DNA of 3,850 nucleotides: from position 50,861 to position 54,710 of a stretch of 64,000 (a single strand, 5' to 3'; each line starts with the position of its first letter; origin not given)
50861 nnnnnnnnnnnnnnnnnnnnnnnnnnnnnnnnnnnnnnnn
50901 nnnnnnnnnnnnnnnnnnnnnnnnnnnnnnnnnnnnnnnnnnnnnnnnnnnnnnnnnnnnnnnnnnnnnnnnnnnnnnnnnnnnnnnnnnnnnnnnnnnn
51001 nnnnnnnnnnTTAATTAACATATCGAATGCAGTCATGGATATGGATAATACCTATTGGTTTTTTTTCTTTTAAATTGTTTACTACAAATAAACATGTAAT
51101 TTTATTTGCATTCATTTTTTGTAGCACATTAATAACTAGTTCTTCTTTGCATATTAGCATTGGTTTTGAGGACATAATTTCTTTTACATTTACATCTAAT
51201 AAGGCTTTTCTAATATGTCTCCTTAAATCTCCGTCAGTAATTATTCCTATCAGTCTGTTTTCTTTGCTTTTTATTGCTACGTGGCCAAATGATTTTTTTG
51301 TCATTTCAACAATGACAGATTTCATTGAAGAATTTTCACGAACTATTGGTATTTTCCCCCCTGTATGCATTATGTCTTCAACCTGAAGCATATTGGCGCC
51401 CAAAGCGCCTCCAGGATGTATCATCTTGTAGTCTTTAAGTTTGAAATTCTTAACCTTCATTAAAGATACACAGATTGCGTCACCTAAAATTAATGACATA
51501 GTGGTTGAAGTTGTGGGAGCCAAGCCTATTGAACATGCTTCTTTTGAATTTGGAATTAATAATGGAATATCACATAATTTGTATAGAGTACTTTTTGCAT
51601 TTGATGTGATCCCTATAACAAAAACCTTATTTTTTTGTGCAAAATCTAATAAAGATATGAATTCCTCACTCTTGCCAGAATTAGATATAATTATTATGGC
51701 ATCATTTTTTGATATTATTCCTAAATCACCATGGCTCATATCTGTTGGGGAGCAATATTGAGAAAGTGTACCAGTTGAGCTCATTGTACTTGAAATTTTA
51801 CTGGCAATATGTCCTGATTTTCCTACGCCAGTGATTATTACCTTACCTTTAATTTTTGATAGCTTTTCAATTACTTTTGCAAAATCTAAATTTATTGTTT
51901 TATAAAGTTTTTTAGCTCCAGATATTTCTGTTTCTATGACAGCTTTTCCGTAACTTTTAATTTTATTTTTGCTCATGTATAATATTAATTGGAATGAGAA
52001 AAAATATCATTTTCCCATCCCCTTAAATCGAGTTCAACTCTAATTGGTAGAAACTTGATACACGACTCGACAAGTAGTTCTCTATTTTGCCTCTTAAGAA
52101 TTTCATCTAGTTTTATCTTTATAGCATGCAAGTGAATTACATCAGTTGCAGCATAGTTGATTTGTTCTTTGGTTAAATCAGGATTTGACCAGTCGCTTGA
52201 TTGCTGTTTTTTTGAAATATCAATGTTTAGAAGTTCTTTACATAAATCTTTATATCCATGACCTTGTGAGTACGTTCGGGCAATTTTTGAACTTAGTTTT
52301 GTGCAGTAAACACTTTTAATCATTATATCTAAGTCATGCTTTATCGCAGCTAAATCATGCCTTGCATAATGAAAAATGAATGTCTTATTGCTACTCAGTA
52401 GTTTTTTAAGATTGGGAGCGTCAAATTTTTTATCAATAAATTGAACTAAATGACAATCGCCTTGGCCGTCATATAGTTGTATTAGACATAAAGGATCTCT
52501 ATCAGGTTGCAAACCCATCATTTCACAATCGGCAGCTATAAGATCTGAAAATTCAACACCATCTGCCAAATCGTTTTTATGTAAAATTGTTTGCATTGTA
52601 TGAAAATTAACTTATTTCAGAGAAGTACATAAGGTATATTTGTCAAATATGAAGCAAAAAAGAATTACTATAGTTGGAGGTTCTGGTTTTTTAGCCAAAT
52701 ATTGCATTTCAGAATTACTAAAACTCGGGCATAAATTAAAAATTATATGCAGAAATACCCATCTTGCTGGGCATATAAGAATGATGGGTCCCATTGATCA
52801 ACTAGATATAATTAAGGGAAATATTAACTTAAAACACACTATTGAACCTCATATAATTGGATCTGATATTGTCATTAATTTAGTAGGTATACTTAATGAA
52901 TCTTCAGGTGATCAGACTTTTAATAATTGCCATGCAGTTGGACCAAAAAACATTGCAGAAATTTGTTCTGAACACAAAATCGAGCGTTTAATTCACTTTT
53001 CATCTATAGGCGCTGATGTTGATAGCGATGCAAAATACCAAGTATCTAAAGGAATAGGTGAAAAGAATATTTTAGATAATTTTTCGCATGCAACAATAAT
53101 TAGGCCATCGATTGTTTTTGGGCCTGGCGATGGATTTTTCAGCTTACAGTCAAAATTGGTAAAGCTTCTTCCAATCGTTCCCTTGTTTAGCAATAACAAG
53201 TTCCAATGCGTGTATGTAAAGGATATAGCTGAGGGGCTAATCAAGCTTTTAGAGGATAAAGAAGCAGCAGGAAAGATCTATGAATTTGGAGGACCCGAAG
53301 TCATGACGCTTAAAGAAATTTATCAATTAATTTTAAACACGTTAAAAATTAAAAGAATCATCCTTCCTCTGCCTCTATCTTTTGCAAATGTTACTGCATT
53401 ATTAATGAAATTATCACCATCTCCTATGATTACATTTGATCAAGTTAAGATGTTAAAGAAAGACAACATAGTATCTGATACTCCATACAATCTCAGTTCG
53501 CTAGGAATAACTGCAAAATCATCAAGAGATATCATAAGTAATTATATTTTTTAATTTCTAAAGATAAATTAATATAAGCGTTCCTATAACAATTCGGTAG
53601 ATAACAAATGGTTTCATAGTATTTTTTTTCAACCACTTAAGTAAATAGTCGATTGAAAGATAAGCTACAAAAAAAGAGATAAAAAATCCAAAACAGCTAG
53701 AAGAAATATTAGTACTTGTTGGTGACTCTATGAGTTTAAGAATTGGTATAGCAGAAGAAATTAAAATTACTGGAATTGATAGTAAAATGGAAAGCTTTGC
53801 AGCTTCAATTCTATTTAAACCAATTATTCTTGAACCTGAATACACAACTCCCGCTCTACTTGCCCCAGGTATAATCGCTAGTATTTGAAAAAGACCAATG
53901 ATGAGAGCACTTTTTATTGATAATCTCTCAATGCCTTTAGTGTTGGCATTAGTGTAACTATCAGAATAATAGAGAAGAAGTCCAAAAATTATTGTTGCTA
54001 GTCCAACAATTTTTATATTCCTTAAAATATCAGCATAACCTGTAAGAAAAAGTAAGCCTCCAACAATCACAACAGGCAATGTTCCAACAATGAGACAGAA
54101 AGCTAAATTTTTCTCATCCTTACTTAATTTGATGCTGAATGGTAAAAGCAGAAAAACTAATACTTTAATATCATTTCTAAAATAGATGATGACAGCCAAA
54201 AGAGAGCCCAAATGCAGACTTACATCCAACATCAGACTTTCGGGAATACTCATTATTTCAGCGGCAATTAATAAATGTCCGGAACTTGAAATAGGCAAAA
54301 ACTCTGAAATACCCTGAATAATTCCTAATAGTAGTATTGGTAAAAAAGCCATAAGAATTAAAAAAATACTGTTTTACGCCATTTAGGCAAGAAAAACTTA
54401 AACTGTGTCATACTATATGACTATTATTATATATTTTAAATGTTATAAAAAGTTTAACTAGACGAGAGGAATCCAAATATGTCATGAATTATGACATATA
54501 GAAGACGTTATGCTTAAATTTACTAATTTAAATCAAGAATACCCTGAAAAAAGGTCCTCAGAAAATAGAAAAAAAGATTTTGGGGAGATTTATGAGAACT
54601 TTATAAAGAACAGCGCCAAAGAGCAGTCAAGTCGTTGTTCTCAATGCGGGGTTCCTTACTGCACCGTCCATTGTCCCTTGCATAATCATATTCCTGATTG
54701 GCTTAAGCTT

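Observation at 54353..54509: Twice-repeated GTCAT-N5-ATGAC palindrome upstream of glutamate synthase; the proximal copy could also occlude the ribosome-binding region as an RNA hairpin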

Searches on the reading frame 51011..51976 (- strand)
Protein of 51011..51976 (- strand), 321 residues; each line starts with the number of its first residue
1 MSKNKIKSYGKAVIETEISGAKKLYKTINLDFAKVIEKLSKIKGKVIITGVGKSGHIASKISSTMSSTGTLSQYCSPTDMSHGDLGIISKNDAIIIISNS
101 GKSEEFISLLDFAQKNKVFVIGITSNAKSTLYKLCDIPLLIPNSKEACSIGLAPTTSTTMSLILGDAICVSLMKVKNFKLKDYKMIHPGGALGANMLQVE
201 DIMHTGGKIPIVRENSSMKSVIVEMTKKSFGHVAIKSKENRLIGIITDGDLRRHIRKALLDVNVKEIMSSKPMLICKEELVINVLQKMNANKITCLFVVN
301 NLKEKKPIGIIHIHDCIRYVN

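Call 8: search_protein_families(library=pfam, proteins=[window:51011-51976:-])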
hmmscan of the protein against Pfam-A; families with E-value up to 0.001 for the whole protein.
window:51011-51976:- (321 aa): 3 families
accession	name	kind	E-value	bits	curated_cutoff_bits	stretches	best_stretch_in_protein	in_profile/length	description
PF01380.27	SIS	-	1.3e-21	77.2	25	1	39-169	2-129/131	SIS domain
PF00571.33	CBS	-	6.6e-18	65.2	24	2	264-320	1-55/57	CBS domain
PF13580.11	SIS_2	-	3.3e-05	24.4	27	1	88-125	101-138/138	SIS domain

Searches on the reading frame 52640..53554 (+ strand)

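Call 8: search_protein_families(library=pfam, proteins=[window:52640-53554:+])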
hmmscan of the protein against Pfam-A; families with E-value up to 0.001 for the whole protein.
window:52640-53554:+ (304 aa): 6 families
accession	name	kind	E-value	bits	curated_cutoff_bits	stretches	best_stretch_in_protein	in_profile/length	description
PF01073.25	3Beta_HSD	-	1.2e-12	47.9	22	1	11-148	2-142/280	3-beta hydroxysteroid dehydrogenase/isomerase family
PF01370.27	Epimerase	-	1.4e-12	48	20.9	1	9-215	1-238/240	NAD dependent epimerase/dehydratase family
PF13460.12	NAD_binding_10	-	2.3e-08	34.5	27.2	1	13-132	1-108/184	NAD(P)H-binding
PF05368.20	NmrA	-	2e-07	31.4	27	1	6-227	2-226/298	NmrA-like family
PF04321.23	RmlD_sub_bind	-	2.9e-07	30.3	27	1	131-239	123-235/287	RmlD substrate binding domain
PF07993.18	NAD_binding_4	-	1.7e-06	27.9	20.1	0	11-37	1-28/258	Male sterility protein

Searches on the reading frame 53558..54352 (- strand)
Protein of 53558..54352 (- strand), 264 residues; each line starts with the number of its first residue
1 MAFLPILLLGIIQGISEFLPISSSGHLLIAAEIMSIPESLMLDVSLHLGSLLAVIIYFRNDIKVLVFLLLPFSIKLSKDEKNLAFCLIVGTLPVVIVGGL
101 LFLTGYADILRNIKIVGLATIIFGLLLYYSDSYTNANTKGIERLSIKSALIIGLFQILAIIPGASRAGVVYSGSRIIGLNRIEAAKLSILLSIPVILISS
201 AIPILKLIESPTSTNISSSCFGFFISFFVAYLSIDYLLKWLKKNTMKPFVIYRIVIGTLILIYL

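Call 8: search_protein_families(library=pfam, proteins=[window:53558-54352:-])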
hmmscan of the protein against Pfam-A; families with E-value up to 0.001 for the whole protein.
window:53558-54352:- (264 aa): 1 family
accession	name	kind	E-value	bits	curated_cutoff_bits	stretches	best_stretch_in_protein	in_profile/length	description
PF02673.24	BacA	-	1e-67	229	33.4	1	7-258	2-256/257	Bacitracin resistance protein BacA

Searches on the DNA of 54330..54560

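Call 84: search_rna_families(source=window, start=54330, end=54560, threshold=evalue, max_evalue=10)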
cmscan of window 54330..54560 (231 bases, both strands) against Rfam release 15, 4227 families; matches with E-value up to 10: 4.
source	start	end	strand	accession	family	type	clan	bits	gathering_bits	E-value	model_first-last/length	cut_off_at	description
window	54415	54499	+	RF00208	snoR72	Gene; snRNA; snoRNA; CD-box;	-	17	43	7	1-87/87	no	Small nucleolar RNA R72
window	54522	54557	+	RF02929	algC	Cis-reg;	-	14.1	33.8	3.6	1-52/52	no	algC RNA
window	54378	54435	-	RF03042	porB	Gene; sRNA;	-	14.1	35.1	5.7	1-61/61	no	porB RNA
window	54426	54481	+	RF02934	caiA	Gene; sRNA;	-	14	55.5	8.1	1-78/78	no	caiA RNA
